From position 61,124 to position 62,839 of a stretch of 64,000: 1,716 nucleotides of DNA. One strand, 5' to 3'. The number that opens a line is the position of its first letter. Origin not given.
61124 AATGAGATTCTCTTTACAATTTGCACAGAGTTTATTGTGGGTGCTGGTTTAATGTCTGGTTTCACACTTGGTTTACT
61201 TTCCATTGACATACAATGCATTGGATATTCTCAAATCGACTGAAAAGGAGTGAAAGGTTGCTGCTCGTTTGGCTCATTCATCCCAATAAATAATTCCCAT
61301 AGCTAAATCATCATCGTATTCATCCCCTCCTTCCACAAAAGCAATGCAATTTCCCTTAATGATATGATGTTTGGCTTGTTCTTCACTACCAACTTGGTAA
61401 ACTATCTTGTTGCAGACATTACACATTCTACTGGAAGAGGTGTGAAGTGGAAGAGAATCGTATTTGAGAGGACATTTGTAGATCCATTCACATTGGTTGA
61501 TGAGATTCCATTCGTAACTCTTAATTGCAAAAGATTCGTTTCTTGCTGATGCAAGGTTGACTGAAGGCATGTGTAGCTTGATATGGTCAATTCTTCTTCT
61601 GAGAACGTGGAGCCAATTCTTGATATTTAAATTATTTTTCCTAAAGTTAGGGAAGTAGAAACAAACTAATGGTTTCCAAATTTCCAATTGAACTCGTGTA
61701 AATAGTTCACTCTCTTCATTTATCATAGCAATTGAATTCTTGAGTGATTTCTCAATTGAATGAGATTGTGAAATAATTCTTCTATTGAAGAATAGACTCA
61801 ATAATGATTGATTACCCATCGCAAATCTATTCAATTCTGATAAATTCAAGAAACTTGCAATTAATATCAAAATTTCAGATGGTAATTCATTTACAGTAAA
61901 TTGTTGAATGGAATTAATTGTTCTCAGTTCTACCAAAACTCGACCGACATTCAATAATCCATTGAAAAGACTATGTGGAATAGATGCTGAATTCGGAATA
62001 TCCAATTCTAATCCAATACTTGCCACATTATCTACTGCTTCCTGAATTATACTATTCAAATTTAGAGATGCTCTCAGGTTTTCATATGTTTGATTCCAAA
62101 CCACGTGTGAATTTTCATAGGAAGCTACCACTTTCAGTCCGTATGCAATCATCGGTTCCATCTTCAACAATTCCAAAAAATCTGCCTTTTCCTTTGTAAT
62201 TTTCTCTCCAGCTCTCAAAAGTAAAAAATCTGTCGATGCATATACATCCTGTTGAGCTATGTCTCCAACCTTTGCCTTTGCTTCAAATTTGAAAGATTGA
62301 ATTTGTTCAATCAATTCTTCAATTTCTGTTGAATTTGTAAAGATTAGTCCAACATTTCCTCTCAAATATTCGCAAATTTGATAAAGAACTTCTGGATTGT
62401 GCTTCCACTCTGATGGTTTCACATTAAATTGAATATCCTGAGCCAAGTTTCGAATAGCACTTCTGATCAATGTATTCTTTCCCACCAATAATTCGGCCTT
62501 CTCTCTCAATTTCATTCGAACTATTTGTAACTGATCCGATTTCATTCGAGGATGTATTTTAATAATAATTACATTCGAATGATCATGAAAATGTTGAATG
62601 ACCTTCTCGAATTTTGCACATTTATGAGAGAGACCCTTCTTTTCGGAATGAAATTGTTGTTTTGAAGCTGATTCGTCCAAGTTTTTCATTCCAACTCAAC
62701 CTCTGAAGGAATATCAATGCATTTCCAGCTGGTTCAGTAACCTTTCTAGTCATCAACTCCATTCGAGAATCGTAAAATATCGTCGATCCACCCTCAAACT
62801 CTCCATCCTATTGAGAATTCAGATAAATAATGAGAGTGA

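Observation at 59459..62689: Tandem paralogs fusing a ribosomal-stalk P0/Mrt4 (uL10)-like domain to an F-box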

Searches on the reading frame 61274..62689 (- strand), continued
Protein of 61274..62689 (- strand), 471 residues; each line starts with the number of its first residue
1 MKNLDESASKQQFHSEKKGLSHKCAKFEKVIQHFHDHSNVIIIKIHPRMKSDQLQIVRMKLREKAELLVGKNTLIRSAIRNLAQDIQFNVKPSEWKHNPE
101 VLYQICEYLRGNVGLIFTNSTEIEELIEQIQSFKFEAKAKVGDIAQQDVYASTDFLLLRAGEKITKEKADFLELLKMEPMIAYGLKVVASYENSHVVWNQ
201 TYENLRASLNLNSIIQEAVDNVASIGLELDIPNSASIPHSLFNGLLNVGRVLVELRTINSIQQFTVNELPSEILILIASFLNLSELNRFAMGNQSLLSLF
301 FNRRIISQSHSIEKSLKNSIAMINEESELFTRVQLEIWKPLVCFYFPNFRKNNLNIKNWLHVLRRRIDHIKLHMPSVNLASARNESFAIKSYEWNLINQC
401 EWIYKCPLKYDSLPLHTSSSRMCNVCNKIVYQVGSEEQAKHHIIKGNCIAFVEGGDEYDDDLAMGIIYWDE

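Call 72: find_homologous_proteins(query=P0006, max_evalue=1e-60)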
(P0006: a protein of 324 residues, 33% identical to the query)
Query P0006 (324 aa): 3620 proteins with E <= 1e-60 among 8000 candidates; the best 120 are listed.
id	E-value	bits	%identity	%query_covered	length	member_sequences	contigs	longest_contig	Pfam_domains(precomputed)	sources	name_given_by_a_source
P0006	1.3e-199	679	100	100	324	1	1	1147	PF00466.26,PF00428.25,PF17777.7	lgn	-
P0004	7.3e-170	582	84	99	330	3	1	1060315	PF00466.26,PF00428.25,PF17777.7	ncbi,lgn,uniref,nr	ncbi:hypothetical protein FDP41_007688 [Naegleria fowleri]|uniref:Large ribosomal subunit protein uL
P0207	4.1e-167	573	81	99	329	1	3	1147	PF00466.26,PF00428.25,PF17777.7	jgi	jgi:large subunit ribosomal protein LP0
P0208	7.3e-166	569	85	99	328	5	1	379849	PF00466.26,PF00428.25,PF17777.7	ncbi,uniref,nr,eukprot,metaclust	ncbi:predicted protein [Naegleria gruberi]|uniref:Large ribosomal subunit protein uL10 n=1 Tax=Naegl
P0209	3.2e-162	557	83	96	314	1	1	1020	PF00466.26,PF00428.25,PF17777.7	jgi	jgi:large subunit ribosomal protein LP0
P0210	2.9e-161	554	79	100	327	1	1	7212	PF00466.26,PF00428.25,PF17777.7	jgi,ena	-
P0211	3.4e-142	491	72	99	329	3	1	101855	PF00466.26,PF00428.25,PF17777.7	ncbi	ncbi:hypothetical protein ABK040_015746 [Willaertia magna]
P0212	5.5e-130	451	45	90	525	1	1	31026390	PF00466.26,PF00428.25,PF17777.7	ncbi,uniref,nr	ncbi:60S acidic ribosomal protein P0 [Morella rubra]|uniref:60S acidic ribosomal protein P0 n=1 Tax=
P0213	5.7e-128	444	69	99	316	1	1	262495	PF00466.26,PF00428.25,PF17777.7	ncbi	ncbi:hypothetical protein ABK040_007100 [Willaertia magna]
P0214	3.7e-121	422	50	86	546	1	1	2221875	PF00466.26,PF00428.25,PF17777.7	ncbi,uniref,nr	ncbi:hypothetical protein TEA_025644 [Camellia sinensis var. sinensis]|uniref:Large ribosomal subuni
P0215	2.6e-113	396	58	99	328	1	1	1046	PF00466.26,PF00428.25,PF17777.7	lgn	-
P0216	2.7e-104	367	56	88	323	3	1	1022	PF00466.26,PF00428.25,PF17777.7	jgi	jgi:large subunit ribosomal protein LP0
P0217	4.8e-104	366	57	88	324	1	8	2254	PF00466.26,PF00428.25,PF17777.7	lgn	-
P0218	5.8e-103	362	58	85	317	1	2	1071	PF00466.26,PF00428.25,PF17777.7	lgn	-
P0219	6.2e-103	362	56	98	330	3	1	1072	PF00466.26,PF00428.25,PF17777.7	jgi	jgi:large subunit ribosomal protein LP0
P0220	1.2e-102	361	55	98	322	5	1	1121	PF00466.26,PF00428.25,PF17777.7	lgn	-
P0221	1.4e-101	358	57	88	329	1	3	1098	PF00466.26,PF00428.25,PF17777.7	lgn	-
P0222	1.5e-101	358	57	88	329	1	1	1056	PF00466.26,PF00428.25,PF17777.7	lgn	-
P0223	5.8e-101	356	55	98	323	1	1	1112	PF00466.26,PF00428.25,PF17777.7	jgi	jgi:large subunit ribosomal protein LP0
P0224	7.3e-101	356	56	90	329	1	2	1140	PF00466.26,PF00428.25,PF17777.7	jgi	jgi:large subunit ribosomal protein LP0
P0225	3.1e-100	353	56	90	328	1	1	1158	PF00466.26,PF00428.25,PF17777.7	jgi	jgi:large subunit ribosomal protein LP0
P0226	4.4e-100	353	57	85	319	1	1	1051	PF00466.26,PF00428.25,PF17777.7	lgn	-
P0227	4.9e-100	353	57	85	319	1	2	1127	PF00466.26,PF00428.25,PF17777.7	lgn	-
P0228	6.2e-100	352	56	91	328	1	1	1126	PF00466.26,PF00428.25,PF17777.7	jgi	-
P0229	6.3e-100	352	57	85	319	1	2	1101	PF00466.26,PF00428.25,PF17777.7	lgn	-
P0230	1.5e-99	351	56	89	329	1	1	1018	PF00466.26,PF00428.25,PF17777.7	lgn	-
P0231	1.8e-99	351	56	89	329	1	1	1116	PF00466.26,PF00428.25,PF17777.7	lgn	-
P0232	1.8e-99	351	54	99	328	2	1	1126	PF00466.26,PF00428.25,PF17777.7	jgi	-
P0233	1.9e-99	351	55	96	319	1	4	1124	PF00466.26,PF00428.25,PF17777.7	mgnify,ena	mgnify:CR=1 FL=1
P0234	2.8e-99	350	57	89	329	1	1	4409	PF00466.26,PF00428.25,PF17777.7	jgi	jgi:large subunit ribosomal protein LP0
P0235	3.6e-99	350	56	90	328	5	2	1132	PF00466.26,PF00428.25,PF17777.7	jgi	jgi:large subunit ribosomal protein LP0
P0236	4.0e-99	350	59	82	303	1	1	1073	PF00466.26,PF00428.25,PF17777.7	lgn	-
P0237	7.8e-99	349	54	90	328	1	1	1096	PF00466.26,PF00428.25,PF17777.7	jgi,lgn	-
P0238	1.0e-98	348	54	90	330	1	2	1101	PF00466.26,PF00428.25,PF17777.7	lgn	-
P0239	1.7e-98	348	56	96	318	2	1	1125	PF00466.26,PF00428.25,PF17777.7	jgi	-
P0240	2.0e-98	348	57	85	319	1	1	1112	PF00466.26,PF00428.25,PF17777.7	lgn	-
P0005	2.0e-98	347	53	95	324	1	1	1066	PF00466.26,PF00428.25,PF17777.7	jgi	jgi:large subunit ribosomal protein LP0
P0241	2.7e-98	347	56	90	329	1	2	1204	PF00466.26,PF00428.25,PF17777.7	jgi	jgi:large subunit ribosomal protein LP0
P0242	4.8e-98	346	54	99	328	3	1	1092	PF00466.26,PF00428.25,PF17777.7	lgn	-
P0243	5.1e-98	346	52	99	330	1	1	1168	PF00466.26,PF00428.25,PF17777.7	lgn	-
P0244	6.0e-98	346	45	89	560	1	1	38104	PF00466.26,PF00428.25,PF17777.7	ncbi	ncbi:60S acidic ribosomal protein P0 [Tanacetum coccineum]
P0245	9.1e-98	345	54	99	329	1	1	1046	PF00466.26,PF00428.25,PF17777.7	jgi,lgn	-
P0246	7.9e-97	342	54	92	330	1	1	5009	PF00466.26,PF00428.25,PF17777.7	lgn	-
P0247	8.8e-97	342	54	99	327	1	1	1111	PF00466.26,PF00428.25,PF17777.7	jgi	-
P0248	1.7e-96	341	55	99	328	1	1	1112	PF00466.26,PF00428.25,PF17777.7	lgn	-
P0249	7.1e-96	339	53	99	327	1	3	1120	PF00466.26,PF00428.25,PF17777.7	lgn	-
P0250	7.4e-96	339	53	99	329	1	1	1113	PF00466.26,PF00428.25,PF17777.7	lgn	-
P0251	1.0e-95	339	54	89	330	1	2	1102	PF00466.26,PF00428.25,PF17777.7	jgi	-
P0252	1.1e-95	339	53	99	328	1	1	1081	PF00466.26,PF00428.25,PF17777.7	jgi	jgi:large subunit ribosomal protein LP0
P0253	2.3e-95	337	54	91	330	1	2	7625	PF00466.26,PF00428.25,PF17777.7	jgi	jgi:large subunit ribosomal protein LP0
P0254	4.0e-95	337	55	91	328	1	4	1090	PF00466.26,PF00428.25,PF17777.7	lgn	-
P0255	1.3e-94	335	55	87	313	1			PF00466.26,PF00428.25,PF17777.7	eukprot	eukprot:GEZU01042254.1.p1 GENE.GEZU01042254.1~~GEZU01042254.1.p1 ORF type:complete len:351 (+),score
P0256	9.7e-94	332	51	99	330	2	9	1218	PF00466.26,PF00428.25,PF17777.7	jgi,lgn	jgi:large subunit ribosomal protein LP0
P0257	1.0e-93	332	52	99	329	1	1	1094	PF00466.26,PF00428.25,PF17777.7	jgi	-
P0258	1.5e-93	331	52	99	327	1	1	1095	PF00466.26,PF00428.25,PF17777.7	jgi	-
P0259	1.1e-92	329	55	84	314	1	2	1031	PF00466.26,PF00428.25,PF17777.7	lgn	-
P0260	3.9e-92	327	51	100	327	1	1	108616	PF00466.26,PF00428.25,PF17777.7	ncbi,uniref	ncbi:ribosomal protein P0 [Acrasis kona]|uniref:Ribosomal protein P0 n=1 Tax=Acrasis kona TaxID=1008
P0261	5.2e-92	326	55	90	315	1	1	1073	PF00466.26,PF00428.25,PF17777.7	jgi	-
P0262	6.1e-92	326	53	96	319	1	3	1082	PF00466.26,PF00428.25,PF17777.7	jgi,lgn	-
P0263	9.8e-92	326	55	94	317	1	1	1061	PF00466.26,PF00428.25,PF17777.7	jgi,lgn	jgi:large subunit ribosomal protein LP0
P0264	1.7e-91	325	52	94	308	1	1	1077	PF00466.26,PF00428.25,PF17777.7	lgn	-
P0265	5.7e-91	323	55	86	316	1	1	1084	PF00466.26,PF00428.25,PF17777.7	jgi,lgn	-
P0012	1.4e-90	322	54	85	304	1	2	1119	PF00466.26,PF00428.25,PF17777.7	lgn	-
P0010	3.9e-90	320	52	85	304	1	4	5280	PF00466.26,PF00428.25,PF17777.7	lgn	-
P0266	4.9e-90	320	54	90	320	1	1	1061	PF00466.26,PF00428.25,PF17777.7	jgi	jgi:large subunit ribosomal protein LP0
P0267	8.9e-90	319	56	86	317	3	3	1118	PF00466.26,PF00428.25,PF17777.7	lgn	-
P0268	1.8e-89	318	52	94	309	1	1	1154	PF00466.26,PF00428.25,PF17777.7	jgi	-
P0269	5.6e-89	317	56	85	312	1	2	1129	PF00466.26,PF00428.25,PF17777.7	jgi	jgi:large subunit ribosomal protein LP0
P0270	9.0e-89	316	56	85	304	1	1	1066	PF00466.26,PF00428.25,PF17777.7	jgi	-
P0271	2.0e-88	315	56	86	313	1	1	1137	PF00466.26,PF00428.25,PF17777.7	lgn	-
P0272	2.3e-88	314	58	86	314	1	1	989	PF00466.26,PF00428.25,PF17777.7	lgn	-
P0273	3.0e-88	314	57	85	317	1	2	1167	PF00466.26,PF00428.25,PF17777.7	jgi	-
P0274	9.2e-87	309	54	91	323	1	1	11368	PF00466.26,PF00428.25,PF17777.7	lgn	-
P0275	9.4e-87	309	51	86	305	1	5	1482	PF00466.26,PF00428.25,PF17777.7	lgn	-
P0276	9.9e-87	309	50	96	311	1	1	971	PF00466.26,PF00428.25,PF17777.7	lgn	-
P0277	1.4e-86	309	53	91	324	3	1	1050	PF00466.26,PF00428.25,PF17777.7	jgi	jgi:large subunit ribosomal protein LP0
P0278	1.3e-85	305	54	87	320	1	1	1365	PF00466.26,PF00428.25,PF17777.7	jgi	-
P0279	1.5e-85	305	57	82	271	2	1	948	PF00466.26,PF00428.25,PF17777.7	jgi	-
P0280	1.6e-85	305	51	88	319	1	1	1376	PF00466.26,PF00428.25,PF17777.7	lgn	-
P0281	1.8e-85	305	54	85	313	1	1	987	PF00466.26,PF00428.25,PF17777.7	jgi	jgi:large subunit ribosomal protein LP0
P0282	1.9e-85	305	48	98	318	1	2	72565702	PF00466.26,PF00428.25,PF17777.7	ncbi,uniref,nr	ncbi:hypothetical protein PR202_gb05759 [Eleusine coracana subsp. coracana]|uniref:60S acidic riboso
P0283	2.5e-85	305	49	87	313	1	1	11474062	PF00466.26,PF00428.25,PF17777.7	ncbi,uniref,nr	ncbi:unnamed protein product [Bursaphelenchus okinawaensis]|uniref:60S acidic ribosomal protein P0 n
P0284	3.6e-85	304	52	87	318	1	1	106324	PF00466.26,PF00428.25,PF17777.7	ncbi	ncbi:hypothetical protein SLA2020_254010 [Shorea laevis]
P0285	3.7e-85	304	51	91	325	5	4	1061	PF00466.26,PF00428.25,PF17777.7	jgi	-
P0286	4.1e-85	304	48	90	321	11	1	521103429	PF00466.26,PF00428.25,PF17777.7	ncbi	ncbi:unnamed protein product [Alopecurus aequalis]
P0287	4.7e-85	304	53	87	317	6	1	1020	PF00466.26,PF00428.25,PF17777.7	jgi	-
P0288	4.8e-85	304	51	88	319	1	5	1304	PF00466.26,PF00428.25,PF17777.7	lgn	-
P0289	5.9e-85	303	47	98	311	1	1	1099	PF00466.26,PF00428.25,PF17777.7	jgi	jgi:large subunit ribosomal protein LP0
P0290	7.2e-85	303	50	88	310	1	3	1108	PF00466.26,PF00428.25,PF17777.7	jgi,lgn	-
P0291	8.1e-85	303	52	86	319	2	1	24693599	PF00466.26,PF00428.25,PF17777.7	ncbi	ncbi:hypothetical protein SLE2022_351170 [Rubroshorea leprosula]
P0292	9.7e-85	303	50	88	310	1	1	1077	PF00466.26,PF00428.25,PF17777.7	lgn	-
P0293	1.1e-84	302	47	88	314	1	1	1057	PF00466.26,PF00428.25,PF17777.7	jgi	-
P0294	1.1e-84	302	50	98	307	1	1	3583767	PF00466.26,PF00428.25,PF17777.7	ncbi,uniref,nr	ncbi:hypothetical protein L596_028926 [Steinernema carpocapsae]|uniref:60S acidic ribosomal protein 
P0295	1.1e-84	302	50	88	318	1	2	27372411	PF00466.26,PF00428.25,PF17777.7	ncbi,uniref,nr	ncbi:hypothetical protein LWI28_024481 [Acer negundo]|uniref:60S acidic ribosomal protein P0 n=1 Tax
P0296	1.2e-84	302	49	88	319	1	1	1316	PF00466.26,PF00428.25,PF17777.7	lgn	-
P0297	1.4e-84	302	50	88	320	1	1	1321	PF00466.26,PF00428.25,PF17777.7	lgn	-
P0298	1.6e-84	302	50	88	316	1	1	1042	PF00466.26,PF00428.25,PF17777.7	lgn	-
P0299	1.7e-84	302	50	89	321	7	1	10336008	PF00466.26,PF00428.25,PF17777.7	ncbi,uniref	ncbi:large ribosomal subunit protein uL10-like [Typha angustifolia]|uniref:large ribosomal subunit p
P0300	1.9e-84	302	51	89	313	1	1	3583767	PF00466.26,PF00428.25,PF17777.7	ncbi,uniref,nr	ncbi:hypothetical protein L596_028854 [Steinernema carpocapsae]|uniref:60S acidic ribosomal protein 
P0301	1.9e-84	302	50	85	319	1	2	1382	PF00466.26,PF00428.25,PF17777.7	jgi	-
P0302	2.0e-84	302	55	87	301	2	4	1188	PF00466.26,PF00428.25,PF17777.7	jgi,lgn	-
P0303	2.2e-84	301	50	88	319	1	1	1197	PF00466.26,PF00428.25,PF17777.7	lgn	-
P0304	2.3e-84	301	49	92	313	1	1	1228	PF00466.26,PF00428.25,PF17777.7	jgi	-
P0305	2.3e-84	301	49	88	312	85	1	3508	PF00466.26,PF00428.25,PF17777.7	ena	-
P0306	2.5e-84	301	49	88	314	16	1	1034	PF00466.26,PF00428.25,PF17777.7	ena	-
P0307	2.6e-84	301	50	88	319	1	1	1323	PF00466.26,PF00428.25,PF17777.7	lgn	-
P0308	2.8e-84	301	51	89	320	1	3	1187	PF00466.26,PF00428.25,PF17777.7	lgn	-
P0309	2.8e-84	301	50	88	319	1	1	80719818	PF00466.26,PF00428.25,PF17777.7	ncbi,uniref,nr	ncbi:hypothetical protein Dsin_006154 [Dipteronia sinensis]|uniref:60S acidic ribosomal protein P0 n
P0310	2.9e-84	301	50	88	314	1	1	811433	PF00466.26,PF00428.25,PF17777.7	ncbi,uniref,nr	ncbi:hypothetical protein LOTGIDRAFT_237709 [Lottia gigantea]|uniref:60S acidic ribosomal protein P0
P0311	3.0e-84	301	51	88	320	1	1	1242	PF00466.26,PF00428.25,PF17777.7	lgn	-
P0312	3.2e-84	301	47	88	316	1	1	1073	PF00466.26,PF00428.25,PF17777.7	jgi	jgi:large subunit ribosomal protein LP0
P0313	3.2e-84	301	49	96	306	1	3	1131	PF00466.26,PF00428.25,PF17777.7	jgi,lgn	jgi:large subunit ribosomal protein LP0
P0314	4.3e-84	300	52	85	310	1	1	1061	PF00466.26,PF00428.25,PF17777.7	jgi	-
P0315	4.7e-84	300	51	92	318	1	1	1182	PF00466.26,PF00428.25,PF17777.7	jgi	jgi:large subunit ribosomal protein LP0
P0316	5.1e-84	300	50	89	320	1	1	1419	PF00466.26,PF00428.25,PF17777.7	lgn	-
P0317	5.4e-84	300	49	88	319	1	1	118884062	PF00466.26,PF00428.25,PF17777.7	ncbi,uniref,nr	ncbi:large ribosomal subunit protein uL10-like [Cornus florida]|uniref:large ribosomal subunit prote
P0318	5.6e-84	300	52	90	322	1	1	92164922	PF00466.26,PF00428.25,PF17777.7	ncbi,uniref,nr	ncbi:large ribosomal subunit protein uL10 [Magnolia sinica]|uniref:large ribosomal subunit protein u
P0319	6.0e-84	300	47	98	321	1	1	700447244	PF00466.26,PF00428.25,PF17777.7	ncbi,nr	ncbi:unnamed protein product [Lathyrus sativus]|nr:unnamed protein product [Lathyrus sativus]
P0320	7.1e-84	300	49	96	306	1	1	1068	PF00466.26,PF00428.25,PF17777.7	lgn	-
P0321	7.5e-84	300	46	98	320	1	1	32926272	PF00466.26,PF00428.25,PF17777.7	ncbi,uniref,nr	ncbi:60S acidic ribosomal protein P0 [Cucumis sativus]|uniref:60S acidic ribosomal protein P0 n=1 Ta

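Call 75: search_protein_families(library=pfam, proteins=[P0201], max_evalue=0.001)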
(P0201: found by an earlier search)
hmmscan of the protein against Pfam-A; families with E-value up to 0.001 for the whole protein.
P0201 (496 aa): 3 families
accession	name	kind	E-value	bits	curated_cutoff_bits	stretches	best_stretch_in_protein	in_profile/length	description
PF00466.25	Ribosomal_L10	-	2.1e-10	41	22.8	1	7-116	7-98/100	Ribosomal protein L10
PF17777.6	RL10P_insert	-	9.9e-09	35.4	29.1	1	122-192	1-70/71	Insertion domain in 60S ribosomal protein L10P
PF12937.12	F-box-like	-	0.0009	19.4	24.3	0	286-319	2-35/47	F-box-like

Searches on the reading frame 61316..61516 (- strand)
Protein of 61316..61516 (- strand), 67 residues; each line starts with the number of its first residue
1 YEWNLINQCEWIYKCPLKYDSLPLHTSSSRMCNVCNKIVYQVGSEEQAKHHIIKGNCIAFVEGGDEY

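Call 55: search_solved_structures(query=A5, max_evalue=10, show_alignments=2)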
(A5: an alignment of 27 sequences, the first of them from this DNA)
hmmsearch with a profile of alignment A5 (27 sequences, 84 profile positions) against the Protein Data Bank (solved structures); distinct sequences matched with E-value up to 10: 7.
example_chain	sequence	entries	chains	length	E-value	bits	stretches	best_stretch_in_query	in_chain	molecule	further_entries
2n17_A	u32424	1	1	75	0.046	16.5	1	13-59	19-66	Lysozyme-Protease Inhibitor Protein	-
1oyz_A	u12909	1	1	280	0.083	15.7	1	31-68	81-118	Hypothetical protein yibA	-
5lp0_A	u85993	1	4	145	0.62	12.9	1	22-53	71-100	Epsin 1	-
9lxp_B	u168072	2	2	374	0.71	12.7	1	12-49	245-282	Beta-arrestin-1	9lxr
9ly2_B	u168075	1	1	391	0.76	12.6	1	12-49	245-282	Beta-arrestin-1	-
9ly3_B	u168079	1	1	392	0.76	12.6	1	12-49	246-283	Beta-arrestin-1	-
6pwc_A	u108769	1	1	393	0.77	12.6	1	12-49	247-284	Beta-arrestin-1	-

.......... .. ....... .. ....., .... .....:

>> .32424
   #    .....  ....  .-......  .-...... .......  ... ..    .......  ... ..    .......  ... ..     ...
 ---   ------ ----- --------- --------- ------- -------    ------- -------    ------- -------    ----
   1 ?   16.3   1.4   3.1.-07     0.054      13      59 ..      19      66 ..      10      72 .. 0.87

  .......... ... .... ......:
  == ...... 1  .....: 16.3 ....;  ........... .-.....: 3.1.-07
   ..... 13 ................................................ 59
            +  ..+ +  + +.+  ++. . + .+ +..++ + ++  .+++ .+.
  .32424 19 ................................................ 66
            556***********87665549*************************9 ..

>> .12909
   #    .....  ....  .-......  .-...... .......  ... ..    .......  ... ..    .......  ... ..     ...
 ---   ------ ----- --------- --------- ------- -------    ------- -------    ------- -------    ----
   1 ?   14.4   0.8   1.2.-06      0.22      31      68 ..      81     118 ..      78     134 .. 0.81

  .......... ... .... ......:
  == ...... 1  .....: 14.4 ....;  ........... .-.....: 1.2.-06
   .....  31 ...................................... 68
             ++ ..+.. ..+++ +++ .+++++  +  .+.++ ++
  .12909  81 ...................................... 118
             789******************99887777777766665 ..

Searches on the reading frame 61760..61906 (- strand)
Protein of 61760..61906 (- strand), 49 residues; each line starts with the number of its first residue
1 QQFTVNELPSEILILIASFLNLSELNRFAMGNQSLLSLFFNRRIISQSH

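Call 31: search_solved_structures(query=A4, max_evalue=10, show_alignments=3)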
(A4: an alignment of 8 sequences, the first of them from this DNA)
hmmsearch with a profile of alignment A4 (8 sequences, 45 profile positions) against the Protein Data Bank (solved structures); distinct sequences matched with E-value up to 10: 1.
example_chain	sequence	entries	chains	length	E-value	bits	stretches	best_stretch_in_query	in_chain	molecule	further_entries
1vgg_A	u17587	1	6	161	1.7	11.6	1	20-37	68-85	Conserved Hypothetical Protein TT1634 (TTHA1091)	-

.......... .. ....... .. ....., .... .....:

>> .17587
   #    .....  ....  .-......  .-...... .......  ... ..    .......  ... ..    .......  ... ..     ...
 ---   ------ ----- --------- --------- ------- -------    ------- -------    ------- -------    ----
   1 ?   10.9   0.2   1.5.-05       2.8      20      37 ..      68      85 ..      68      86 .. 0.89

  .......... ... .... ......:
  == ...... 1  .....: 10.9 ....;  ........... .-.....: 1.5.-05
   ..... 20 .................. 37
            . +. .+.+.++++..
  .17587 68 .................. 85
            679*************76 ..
